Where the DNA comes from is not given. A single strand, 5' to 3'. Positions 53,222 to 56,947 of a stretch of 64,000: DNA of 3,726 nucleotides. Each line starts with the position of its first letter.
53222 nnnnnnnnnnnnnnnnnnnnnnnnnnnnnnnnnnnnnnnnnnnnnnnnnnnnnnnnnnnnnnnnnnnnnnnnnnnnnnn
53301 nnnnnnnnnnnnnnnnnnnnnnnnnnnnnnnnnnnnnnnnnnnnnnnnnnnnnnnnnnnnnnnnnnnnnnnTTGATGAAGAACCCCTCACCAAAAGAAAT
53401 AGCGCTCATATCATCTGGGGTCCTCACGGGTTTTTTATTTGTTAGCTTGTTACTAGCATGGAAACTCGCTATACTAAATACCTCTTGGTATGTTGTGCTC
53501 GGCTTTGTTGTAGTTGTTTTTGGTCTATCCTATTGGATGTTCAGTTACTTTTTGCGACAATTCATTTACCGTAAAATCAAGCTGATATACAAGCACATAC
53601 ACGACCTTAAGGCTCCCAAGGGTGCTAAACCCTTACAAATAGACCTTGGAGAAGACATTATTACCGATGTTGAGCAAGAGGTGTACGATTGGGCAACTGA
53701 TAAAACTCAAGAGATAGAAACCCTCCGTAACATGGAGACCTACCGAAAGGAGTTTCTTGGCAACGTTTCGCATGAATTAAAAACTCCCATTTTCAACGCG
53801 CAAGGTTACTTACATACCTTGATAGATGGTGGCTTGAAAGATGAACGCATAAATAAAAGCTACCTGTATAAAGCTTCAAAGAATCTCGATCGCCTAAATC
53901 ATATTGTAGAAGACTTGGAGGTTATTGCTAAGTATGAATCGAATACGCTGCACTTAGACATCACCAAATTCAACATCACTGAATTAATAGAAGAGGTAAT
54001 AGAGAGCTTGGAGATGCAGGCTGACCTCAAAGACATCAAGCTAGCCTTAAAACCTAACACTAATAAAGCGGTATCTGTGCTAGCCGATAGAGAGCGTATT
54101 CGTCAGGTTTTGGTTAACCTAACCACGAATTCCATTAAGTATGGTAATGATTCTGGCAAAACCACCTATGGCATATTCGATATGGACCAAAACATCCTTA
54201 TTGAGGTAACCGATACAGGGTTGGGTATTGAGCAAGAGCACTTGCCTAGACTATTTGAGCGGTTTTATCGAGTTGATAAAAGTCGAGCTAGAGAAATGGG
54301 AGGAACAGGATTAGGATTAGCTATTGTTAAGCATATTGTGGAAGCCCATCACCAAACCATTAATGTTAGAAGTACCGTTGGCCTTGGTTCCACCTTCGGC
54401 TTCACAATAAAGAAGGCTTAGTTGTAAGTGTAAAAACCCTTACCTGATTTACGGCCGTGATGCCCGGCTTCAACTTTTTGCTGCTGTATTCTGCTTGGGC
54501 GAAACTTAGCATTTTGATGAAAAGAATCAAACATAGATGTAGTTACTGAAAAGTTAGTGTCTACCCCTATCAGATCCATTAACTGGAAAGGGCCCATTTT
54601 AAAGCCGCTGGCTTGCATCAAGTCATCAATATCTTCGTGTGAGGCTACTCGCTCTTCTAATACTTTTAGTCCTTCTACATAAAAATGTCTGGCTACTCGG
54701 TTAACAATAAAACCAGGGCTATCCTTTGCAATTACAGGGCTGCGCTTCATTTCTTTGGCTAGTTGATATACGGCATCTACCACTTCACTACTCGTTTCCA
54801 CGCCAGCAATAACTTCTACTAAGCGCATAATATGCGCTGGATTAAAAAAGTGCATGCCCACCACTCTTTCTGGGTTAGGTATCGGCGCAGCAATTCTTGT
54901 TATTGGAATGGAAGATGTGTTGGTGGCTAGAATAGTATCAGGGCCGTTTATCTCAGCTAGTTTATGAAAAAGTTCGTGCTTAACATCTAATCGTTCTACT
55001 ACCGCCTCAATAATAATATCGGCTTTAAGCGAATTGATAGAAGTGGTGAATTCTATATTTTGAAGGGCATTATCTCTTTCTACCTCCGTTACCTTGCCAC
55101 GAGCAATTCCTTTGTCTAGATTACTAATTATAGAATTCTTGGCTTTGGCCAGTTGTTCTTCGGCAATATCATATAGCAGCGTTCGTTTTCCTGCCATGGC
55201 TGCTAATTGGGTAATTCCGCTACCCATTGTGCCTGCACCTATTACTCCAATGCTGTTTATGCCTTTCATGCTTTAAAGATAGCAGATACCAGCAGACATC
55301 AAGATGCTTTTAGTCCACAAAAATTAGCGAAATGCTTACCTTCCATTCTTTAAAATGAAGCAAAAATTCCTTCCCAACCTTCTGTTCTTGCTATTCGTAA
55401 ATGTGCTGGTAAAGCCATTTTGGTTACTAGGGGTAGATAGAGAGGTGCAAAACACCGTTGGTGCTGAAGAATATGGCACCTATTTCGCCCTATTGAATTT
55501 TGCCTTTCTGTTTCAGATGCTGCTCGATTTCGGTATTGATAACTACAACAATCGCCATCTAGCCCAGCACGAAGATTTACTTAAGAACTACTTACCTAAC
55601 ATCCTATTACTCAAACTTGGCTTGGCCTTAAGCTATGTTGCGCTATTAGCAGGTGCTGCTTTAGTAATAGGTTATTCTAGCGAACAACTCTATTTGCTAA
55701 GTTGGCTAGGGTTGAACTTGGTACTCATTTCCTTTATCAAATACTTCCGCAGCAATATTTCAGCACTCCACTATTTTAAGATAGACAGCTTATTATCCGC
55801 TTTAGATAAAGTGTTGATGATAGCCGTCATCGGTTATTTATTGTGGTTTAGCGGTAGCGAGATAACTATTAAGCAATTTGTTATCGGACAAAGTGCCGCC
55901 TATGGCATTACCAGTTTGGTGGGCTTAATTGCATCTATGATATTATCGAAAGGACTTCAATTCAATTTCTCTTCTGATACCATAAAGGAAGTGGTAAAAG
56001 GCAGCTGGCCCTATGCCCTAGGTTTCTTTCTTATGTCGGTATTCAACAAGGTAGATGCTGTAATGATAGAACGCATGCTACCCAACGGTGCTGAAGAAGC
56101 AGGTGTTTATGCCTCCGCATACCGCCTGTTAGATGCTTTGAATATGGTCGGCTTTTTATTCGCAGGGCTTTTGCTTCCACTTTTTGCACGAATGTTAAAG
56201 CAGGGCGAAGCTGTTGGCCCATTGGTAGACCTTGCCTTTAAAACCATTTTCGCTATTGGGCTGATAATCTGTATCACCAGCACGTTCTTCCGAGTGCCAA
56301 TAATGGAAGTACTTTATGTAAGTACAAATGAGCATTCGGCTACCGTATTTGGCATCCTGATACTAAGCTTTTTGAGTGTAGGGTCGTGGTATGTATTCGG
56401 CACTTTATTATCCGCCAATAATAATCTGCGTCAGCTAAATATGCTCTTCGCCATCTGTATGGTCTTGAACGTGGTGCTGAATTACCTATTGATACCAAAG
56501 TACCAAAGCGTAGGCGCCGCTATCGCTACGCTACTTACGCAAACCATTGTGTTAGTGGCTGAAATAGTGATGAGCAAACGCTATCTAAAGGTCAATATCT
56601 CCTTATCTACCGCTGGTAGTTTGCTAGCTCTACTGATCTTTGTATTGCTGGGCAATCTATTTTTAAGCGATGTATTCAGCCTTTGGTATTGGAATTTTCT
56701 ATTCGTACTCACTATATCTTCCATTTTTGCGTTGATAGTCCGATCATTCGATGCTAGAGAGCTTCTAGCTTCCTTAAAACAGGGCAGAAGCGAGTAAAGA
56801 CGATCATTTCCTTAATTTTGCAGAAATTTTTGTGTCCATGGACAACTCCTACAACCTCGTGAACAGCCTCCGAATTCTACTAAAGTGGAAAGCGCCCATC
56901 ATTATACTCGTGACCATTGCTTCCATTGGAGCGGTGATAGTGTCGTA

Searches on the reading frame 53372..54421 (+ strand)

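Call 29: search_protein_families(library=pfam, proteins=[window:53372-54421:+], max_evalue=0.00001)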
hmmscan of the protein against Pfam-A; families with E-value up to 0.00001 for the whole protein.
window:53372-54421:+ (349 aa): 2 families
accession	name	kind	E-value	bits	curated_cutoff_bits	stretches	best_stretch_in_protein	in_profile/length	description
PF02518.31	HATPase_c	-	1.5e-26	93.5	26.4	1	239-348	2-109/111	Histidine kinase-, DNA gyrase B-, and HSP90-like ATPase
PF00512.31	HisKA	-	1.2e-11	44.9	26.9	1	125-190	2-65/66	His Kinase A (phospho-acceptor) domain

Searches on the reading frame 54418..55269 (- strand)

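Call 29: search_protein_families(library=pfam, proteins=[window:54418-55269:-], max_evalue=0.00001)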
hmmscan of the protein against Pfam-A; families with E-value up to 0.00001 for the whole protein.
window:54418-55269:- (283 aa): 2 families
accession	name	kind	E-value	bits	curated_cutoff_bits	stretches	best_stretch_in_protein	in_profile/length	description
PF02737.24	3HCDH_N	-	8.8e-63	211.9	22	1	7-183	2-179/180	3-hydroxyacyl-CoA dehydrogenase, NAD binding domain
PF00725.27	3HCDH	-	6e-29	100.9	22.1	1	186-282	1-97/97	3-hydroxyacyl-CoA dehydrogenase, C-terminal domain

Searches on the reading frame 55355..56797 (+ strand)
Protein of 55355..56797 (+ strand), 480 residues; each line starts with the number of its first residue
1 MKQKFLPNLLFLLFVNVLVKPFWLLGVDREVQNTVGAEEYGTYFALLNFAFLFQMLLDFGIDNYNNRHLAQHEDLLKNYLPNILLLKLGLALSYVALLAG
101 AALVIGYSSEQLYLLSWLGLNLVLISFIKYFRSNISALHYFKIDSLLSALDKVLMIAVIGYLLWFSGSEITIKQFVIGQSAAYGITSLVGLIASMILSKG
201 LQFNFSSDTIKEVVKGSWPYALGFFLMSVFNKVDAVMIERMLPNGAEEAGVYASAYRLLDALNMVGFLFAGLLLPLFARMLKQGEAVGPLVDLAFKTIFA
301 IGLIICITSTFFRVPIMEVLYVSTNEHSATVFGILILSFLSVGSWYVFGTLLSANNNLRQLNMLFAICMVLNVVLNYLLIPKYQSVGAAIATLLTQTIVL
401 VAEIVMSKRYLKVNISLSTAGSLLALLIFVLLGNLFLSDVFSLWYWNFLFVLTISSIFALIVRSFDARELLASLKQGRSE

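Call 67: search_protein_families(library=pfam, proteins=[window:55355-56797:+], max_evalue=0.000001)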
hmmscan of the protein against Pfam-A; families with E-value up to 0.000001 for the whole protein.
window:55355-56797:+ (480 aa): 1 family
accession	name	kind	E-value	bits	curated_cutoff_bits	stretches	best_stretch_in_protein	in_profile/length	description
PF01943.22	Polysacc_synt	-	2.5e-21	76.8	28.2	1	31-280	26-273/274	Polysaccharide biosynthesis protein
